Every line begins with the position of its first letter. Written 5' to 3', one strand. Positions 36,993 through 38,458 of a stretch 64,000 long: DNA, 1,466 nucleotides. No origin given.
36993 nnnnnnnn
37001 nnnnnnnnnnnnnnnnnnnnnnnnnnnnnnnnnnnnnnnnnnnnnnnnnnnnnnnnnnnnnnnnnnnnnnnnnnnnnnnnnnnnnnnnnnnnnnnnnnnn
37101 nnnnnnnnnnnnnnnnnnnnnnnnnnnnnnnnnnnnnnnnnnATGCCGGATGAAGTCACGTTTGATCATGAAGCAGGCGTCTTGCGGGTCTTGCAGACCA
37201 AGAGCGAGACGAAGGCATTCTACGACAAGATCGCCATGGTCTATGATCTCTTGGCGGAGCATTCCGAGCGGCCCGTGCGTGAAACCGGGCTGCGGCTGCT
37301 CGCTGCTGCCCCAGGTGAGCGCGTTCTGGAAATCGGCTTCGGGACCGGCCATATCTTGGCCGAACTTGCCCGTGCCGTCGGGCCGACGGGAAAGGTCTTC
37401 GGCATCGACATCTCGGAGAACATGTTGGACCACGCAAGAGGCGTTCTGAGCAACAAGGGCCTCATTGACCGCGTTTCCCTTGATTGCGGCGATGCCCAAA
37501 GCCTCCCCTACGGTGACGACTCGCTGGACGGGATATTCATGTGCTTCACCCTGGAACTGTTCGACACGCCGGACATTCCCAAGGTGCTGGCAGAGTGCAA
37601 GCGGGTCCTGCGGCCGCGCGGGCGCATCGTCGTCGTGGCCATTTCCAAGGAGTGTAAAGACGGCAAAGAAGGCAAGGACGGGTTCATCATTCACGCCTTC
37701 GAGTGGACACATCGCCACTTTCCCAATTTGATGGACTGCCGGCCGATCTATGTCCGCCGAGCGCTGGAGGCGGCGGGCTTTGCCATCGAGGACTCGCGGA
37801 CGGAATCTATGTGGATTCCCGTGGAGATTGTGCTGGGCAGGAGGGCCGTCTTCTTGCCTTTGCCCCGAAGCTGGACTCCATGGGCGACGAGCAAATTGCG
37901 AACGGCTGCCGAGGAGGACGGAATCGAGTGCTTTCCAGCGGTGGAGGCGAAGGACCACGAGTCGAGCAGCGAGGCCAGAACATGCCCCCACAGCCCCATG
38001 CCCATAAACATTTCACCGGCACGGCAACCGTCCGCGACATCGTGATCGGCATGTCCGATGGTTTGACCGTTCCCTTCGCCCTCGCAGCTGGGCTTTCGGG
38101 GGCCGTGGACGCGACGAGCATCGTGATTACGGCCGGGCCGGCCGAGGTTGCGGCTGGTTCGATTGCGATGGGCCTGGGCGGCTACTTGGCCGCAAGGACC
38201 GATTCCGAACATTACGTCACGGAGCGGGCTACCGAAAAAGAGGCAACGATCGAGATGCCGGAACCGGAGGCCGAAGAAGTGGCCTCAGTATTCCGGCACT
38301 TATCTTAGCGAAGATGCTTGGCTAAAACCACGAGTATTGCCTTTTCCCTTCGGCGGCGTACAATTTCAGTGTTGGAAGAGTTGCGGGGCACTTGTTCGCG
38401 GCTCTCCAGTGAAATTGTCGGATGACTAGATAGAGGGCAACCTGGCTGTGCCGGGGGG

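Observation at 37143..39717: Gene-fragment graveyard linked to cassette copy 7: sigma-gene 3' end duplicated into a methyltransferase, plus VIT, P-type ATPase and MFS fragments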

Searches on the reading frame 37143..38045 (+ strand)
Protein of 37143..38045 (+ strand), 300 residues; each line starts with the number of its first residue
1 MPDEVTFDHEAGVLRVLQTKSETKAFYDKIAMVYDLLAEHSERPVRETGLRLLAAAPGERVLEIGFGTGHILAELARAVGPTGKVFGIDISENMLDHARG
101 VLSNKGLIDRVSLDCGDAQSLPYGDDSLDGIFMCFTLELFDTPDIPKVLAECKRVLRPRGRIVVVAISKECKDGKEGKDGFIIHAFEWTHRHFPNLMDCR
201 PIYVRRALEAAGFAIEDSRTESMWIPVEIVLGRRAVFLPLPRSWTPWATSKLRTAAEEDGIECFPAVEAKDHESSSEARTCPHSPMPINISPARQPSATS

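Call 9: search_protein_families(library=pfam, proteins=[window:37143-38045:+], max_evalue=0.01)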
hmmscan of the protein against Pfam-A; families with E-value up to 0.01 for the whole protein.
window:37143-38045:+ (300 aa): 14 families
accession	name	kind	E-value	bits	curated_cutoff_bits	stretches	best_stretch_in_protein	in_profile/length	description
PF13649.12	Methyltransf_25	-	3.6e-25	88.9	27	1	61-160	1-97/97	Methyltransferase domain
PF08241.18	Methyltransf_11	-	6.5e-22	78.4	21.2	1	62-164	1-95/95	Methyltransferase domain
PF13847.12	Methyltransf_31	-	1.1e-21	77.5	27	1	57-170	3-121/145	Methyltransferase domain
PF01209.24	Ubie_methyltran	-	1.8e-21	77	20.1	1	27-170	13-157/233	ubiE/COQ5 methyltransferase family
PF08242.18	Methyltransf_12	-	6.1e-15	56.2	30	1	62-162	1-98/98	Methyltransferase domain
PF13489.12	Methyltransf_23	-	5.7e-13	49.4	27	1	38-215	2-161/164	Methyltransferase domain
PF01135.25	PCMT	-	4.7e-09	36.8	20.3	1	26-119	42-134/210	Protein-L-isoaspartate(D-aspartate) O-methyltransferase (PCMT)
PF02353.26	CMAS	-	6.2e-09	36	27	1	50-217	55-214/273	Mycolic acid cyclopropane synthetase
PF08704.16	GCD14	-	9.2e-08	32.5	26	1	53-132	36-118/247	tRNA methyltransferase complex GCD14 subunit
PF02390.23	Methyltransf_4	-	6.1e-05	23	24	1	61-135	5-80/173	Putative methyltransferase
PF00891.24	Methyltransf_2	-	7e-05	22.7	22.3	1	47-167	52-167/210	O-methyltransferase domain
PF01596.23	Methyltransf_3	-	0.00021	21.1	22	1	58-119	45-106/204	O-methyltransferase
PF00107.32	ADH_zinc_N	-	0.00047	20.5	31.8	0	140-172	63-95/129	Zinc-binding dehydrogenase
PF01170.24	UPF0020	-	0.0012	19.1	22.3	0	71-131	65-125/197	RMKL-like, methyltransferase domain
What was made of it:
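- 37143..37844 (+): Class I SAM-dependent methyltransferase (UbiE-like), complete core of about 233 codons. Pfam Methyltransf_25, Methyltransf_11 and Ubie_methyltran (call 9).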

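Call 10: find_encoding_contigs(protein=window:37143-38045:+, flank=10000, max_places=6)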
Protein window:37143-38045:+ (300 aa): no gene with exactly this product is on record in the collection.

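Call 15: find_homologous_proteins(query=window:37143-38045:+)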
Query window:37143-38045:+ (300 aa): 4350 proteins with E <= 0.001 among 8000 candidates; the best 120 are listed.
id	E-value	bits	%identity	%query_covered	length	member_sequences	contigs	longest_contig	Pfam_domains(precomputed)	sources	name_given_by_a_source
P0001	2.3e-139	482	90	78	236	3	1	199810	PF13489.13,PF02353.27,PF08704.17,PF08241.19,PF13847.13,PF13649.13,PF00107.33,PF02390.24,PF00891.25,PF01135.26,PF01209.25,PF08242.19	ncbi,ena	-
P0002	5.1e-134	464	86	80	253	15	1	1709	PF13847.13,PF13489.13,PF02353.27,PF13649.13,PF00107.33,PF02390.24,PF01135.26,PF01209.25,PF08241.19,PF08242.19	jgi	jgi:demethylmenaquinone methyltransferase/2-methoxy-6-polyprenyl-1,4-benzoquinol methylase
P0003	1.3e-128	447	85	78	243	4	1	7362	PF13847.13,PF13489.13,PF02353.27,PF13649.13,PF02390.24,PF01135.26,PF01209.25,PF08241.19,PF08242.19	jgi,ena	-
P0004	1.3e-127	443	83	80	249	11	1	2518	PF13847.13,PF13489.13,PF02353.27,PF13649.13,PF01135.26,PF01209.25,PF08241.19,PF08242.19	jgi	-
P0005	9.0e-127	441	84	78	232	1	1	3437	PF13847.13,PF13489.13,PF02353.27,PF13649.13,PF02390.24,PF00891.25,PF01135.26,PF01209.25,PF08241.19,PF08242.19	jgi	jgi:demethylmenaquinone methyltransferase/2-methoxy-6-polyprenyl-1,4-benzoquinol methylase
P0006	3.6e-125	435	83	78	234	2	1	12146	PF13847.13,PF13489.13,PF02353.27,PF13649.13,PF08704.17,PF00891.25,PF01135.26,PF01209.25,PF08241.19,PF08242.19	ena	-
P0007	4.8e-125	435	83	77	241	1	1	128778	PF13489.13,PF02353.27,PF08704.17,PF08241.19,PF13847.13,PF13649.13,PF00107.33,PF02390.24,PF00891.25,PF01135.26,PF01209.25,PF08242.19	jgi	jgi:demethylmenaquinone methyltransferase/2-methoxy-6-polyprenyl-1,4-benzoquinol methylase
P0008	7.3e-125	434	80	80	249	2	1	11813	PF13847.13,PF13489.13,PF02353.27,PF13649.13,PF00107.33,PF00891.25,PF01135.26,PF01209.25,PF08241.19,PF08242.19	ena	-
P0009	1.2e-123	430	82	80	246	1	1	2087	PF13847.13,PF13489.13,PF02353.27,PF13649.13,PF00107.33,PF01135.26,PF01209.25,PF08241.19,PF08242.19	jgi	jgi:demethylmenaquinone methyltransferase/2-methoxy-6-polyprenyl-1,4-benzoquinol methylase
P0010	1.5e-123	430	80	78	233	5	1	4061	PF13847.13,PF13489.13,PF02353.27,PF13649.13,PF08704.17,PF01135.26,PF01209.25,PF08241.19,PF08242.19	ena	-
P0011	4.2e-123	429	79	81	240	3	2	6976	PF13489.13,PF02353.27,PF01596.24,PF08704.17,PF08241.19,PF13847.13,PF13649.13,PF00107.33,PF02390.24,PF01135.26,PF01209.25,PF08242.19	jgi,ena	jgi:demethylmenaquinone methyltransferase/2-methoxy-6-polyprenyl-1,4-benzoquinol methylase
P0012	6.7e-123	428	82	78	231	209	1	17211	PF13847.13,PF13489.13,PF02353.27,PF13649.13,PF00107.33,PF02390.24,PF01170.25,PF01135.26,PF01209.25,PF08241.19,PF08242.19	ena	-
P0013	8.1e-123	428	79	80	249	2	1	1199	PF13847.13,PF13489.13,PF02353.27,PF13649.13,PF00107.33,PF02390.24,PF01135.26,PF01209.25,PF08241.19,PF08242.19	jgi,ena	-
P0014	1.9e-122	426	81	78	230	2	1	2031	PF13847.13,PF13489.13,PF02353.27,PF13649.13,PF00891.25,PF01135.26,PF01209.25,PF08241.19,PF08242.19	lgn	-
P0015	4.2e-122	425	82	78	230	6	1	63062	PF13847.13,PF13489.13,PF02353.27,PF13649.13,PF00107.33,PF02390.24,PF00891.25,PF01135.26,PF01209.25,PF08241.19,PF08242.19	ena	-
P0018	1.8e-120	420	87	73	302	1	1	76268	PF13847.13,PF13489.13,PF02353.27,PF13649.13,PF01135.26,PF01209.25,PF08241.19,PF08242.19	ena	-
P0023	1.4e-118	414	80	76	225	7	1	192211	PF13847.13,PF13489.13,PF02353.27,PF13649.13,PF00107.33,PF02390.24,PF00891.25,PF01135.26,PF01209.25,PF08241.19,PF08242.19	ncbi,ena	-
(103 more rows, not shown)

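Call 16: find_encoding_contigs(protein=P0001, flank=10000, max_places=4)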
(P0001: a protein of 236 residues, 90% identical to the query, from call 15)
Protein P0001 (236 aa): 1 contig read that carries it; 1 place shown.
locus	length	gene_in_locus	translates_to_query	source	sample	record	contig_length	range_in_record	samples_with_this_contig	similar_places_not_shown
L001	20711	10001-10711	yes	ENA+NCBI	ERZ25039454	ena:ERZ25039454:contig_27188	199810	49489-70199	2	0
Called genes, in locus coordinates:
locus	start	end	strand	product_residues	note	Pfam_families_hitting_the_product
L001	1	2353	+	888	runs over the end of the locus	PF09364:XFP_N, PF03894:XFP, PF09363:XFP_C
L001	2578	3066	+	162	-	PF00274:Glycolytic (weak)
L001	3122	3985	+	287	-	PF03976:PPK2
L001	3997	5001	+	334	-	PF20511:PMI_typeI_cat, PF21621:MPI_cupin_dom (faint)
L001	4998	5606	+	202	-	-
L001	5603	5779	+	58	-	-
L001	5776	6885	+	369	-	PF04041:Glyco_hydro_130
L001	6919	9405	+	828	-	PF00690:Cation_ATPase_N, PF00122:E1-E2_ATPase, PF00702:Hydrolase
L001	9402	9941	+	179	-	PF02985:HEAT (faint), PF13646:HEAT_2, PF03130:HEAT_PBS (faint), PF13646:HEAT_2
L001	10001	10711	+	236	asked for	PF01209:Ubie_methyltran, PF01135:PCMT, PF02353:CMAS, PF13489:Methyltransf_23, PF13847:Methyltransf_31, PF08241:Methyltransf_11, PF08242:Methyltransf_12, PF13649:Methyltransf_25, +4 more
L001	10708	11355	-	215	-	PF00072:Response_reg, PF00196:GerE, PF08281:Sigma70_r4_2 (faint)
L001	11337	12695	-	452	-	PF00989:PAS (weak), PF08448:PAS_4 (weak), PF13188:PAS_8 (faint), PF13426:PAS_9 (weak), PF07730:HisKA_3, PF02518:HATPase_c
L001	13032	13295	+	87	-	-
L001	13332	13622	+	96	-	PF04972:BON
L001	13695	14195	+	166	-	PF10057:MpsC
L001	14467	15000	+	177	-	PF11181:YflT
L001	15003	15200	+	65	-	-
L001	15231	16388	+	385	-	PF01145:Band_7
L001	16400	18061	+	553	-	PF00690:Cation_ATPase_N, PF00122:E1-E2_ATPase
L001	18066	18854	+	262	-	-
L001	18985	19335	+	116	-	PF04342:DMT_6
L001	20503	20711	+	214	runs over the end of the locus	PF07592:DDE_Tnp_ISAZ013, PF13358:DDE_3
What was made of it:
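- L001 carries a DDE transposase about 900 bases after its DMT_6 cassette (call 16).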

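Call 24: find_encoding_contigs(protein=P0002, flank=10000, max_places=6)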
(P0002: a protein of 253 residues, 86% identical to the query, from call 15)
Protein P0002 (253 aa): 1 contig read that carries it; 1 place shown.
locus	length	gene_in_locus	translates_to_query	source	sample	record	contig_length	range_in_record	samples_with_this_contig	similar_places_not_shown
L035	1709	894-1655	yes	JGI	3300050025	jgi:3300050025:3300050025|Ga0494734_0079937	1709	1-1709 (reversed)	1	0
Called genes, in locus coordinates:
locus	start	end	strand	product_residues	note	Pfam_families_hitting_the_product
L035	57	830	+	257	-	PF00582:Usp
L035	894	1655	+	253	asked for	PF01135:PCMT, PF01209:Ubie_methyltran, PF02353:CMAS, PF13489:Methyltransf_23, PF13847:Methyltransf_31, PF08241:Methyltransf_11, PF08242:Methyltransf_12, PF13649:Methyltransf_25, +2 more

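Call 25: find_encoding_contigs(protein=P0018, flank=10000, max_places=3)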
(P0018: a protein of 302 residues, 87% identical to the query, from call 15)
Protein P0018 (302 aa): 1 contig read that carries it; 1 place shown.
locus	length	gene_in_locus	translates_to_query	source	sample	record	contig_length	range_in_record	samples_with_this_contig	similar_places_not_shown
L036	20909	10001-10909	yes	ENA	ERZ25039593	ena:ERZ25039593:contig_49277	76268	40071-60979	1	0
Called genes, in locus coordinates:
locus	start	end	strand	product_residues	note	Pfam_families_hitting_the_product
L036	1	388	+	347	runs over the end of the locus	PF00274:Glycolytic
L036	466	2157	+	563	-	PF00690:Cation_ATPase_N, PF00122:E1-E2_ATPase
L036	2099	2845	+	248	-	PF00689:Cation_ATPase_C (weak)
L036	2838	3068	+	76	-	-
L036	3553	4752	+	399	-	PF03976:PPK2, PF20511:PMI_typeI_cat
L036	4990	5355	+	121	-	-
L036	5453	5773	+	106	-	PF03332:PMM (weak), PF08282:Hydrolase_3 (faint)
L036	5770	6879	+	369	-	PF04041:Glyco_hydro_130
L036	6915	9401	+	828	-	PF00690:Cation_ATPase_N, PF00122:E1-E2_ATPase, PF00702:Hydrolase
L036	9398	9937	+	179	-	PF02985:HEAT (faint), PF13646:HEAT_2, PF03130:HEAT_PBS (faint)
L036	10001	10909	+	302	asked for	PF01135:PCMT, PF01209:Ubie_methyltran, PF02353:CMAS, PF13489:Methyltransf_23, PF13847:Methyltransf_31, PF08241:Methyltransf_11, PF08242:Methyltransf_12, PF13649:Methyltransf_25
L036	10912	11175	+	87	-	-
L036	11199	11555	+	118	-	PF15616:TerY_C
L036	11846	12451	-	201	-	-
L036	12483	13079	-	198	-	PF01844:HNH, PF13395:HNH_4 (weak), PF14279:HNH_5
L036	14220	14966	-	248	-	-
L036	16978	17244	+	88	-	-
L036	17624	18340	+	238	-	PF10083:DUF2321, PF12773:DZR (faint)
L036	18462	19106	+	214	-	-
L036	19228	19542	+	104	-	PF13091:PLDc_2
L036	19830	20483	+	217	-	-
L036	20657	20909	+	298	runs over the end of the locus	PF10137:CAP12-PCTIR_TIR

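Call 68: find_encoding_contigs(protein=P0023, flank=10000, max_places=2)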
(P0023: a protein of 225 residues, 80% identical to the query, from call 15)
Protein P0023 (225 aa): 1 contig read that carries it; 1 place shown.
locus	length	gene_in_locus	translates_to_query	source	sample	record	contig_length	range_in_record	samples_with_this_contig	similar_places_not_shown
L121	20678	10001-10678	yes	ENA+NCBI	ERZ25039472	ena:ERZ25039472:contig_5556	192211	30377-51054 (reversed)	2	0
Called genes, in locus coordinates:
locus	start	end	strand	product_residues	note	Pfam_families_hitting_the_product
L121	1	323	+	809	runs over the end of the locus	PF09364:XFP_N, PF03894:XFP, PF09363:XFP_C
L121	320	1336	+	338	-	PF00274:Glycolytic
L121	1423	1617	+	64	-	PF13396:PLDc_N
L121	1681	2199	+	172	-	PF01258:zf-dskA_traR (faint)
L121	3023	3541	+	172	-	PF00210:Ferritin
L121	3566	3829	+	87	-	-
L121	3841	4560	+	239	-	PF21621:MPI_cupin_dom (weak)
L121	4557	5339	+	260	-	PF08282:Hydrolase_3 (faint), PF03332:PMM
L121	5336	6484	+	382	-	PF04041:Glyco_hydro_130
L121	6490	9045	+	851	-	PF00690:Cation_ATPase_N, PF00122:E1-E2_ATPase, PF00702:Hydrolase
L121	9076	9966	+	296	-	PF03976:PPK2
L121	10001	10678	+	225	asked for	PF01135:PCMT, PF01209:Ubie_methyltran, PF02353:CMAS, PF13489:Methyltransf_23, PF13847:Methyltransf_31, PF08241:Methyltransf_11, PF08242:Methyltransf_12, PF13649:Methyltransf_25, +3 more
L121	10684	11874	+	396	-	PF00690:Cation_ATPase_N, PF00122:E1-E2_ATPase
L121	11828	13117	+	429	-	PF00702:Hydrolase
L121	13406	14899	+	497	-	PF06745:ATPase, PF13481:AAA_25, PF01695:IstB_IS21 (weak), PF03796:DnaB_C (weak), PF06745:ATPase, PF13191:AAA_16 (weak), PF13481:AAA_25 (weak), PF23442:DUF7125 (weak), +8 more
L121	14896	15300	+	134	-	PF07689:KaiB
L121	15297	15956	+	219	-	PF00989:PAS, PF13188:PAS_8, PF08448:PAS_4, PF13426:PAS_9, PF08447:PAS_3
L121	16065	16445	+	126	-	PF10057:MpsC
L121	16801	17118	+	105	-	-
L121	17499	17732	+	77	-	-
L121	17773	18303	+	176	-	-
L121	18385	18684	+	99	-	-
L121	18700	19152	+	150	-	PF03703:bPH_2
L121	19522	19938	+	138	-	-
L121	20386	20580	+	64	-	-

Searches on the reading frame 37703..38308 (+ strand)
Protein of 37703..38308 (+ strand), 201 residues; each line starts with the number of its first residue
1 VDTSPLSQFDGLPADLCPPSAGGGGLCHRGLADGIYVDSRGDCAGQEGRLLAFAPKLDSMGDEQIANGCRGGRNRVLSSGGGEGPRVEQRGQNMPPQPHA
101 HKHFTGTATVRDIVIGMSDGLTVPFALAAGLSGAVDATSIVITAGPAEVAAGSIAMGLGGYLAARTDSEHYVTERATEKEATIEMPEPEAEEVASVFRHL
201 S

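Call 9: search_protein_families(library=pfam, proteins=[window:37703-38308:+], max_evalue=0.01)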
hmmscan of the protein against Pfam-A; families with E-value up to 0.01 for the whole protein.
window:37703-38308:+ (201 aa): 1 family
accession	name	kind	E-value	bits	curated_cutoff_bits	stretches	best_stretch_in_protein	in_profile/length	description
PF01988.24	VIT1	-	7.7e-27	95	28.1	1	110-198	1-90/214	VIT family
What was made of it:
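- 37982..38308 (+): VIT1/CCC1-family 5' fragment: codons 1-105 of about 232, followed by 3 foreign codons and a stop. Pfam VIT1 profile positions 1-90 of 214 (call 9).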
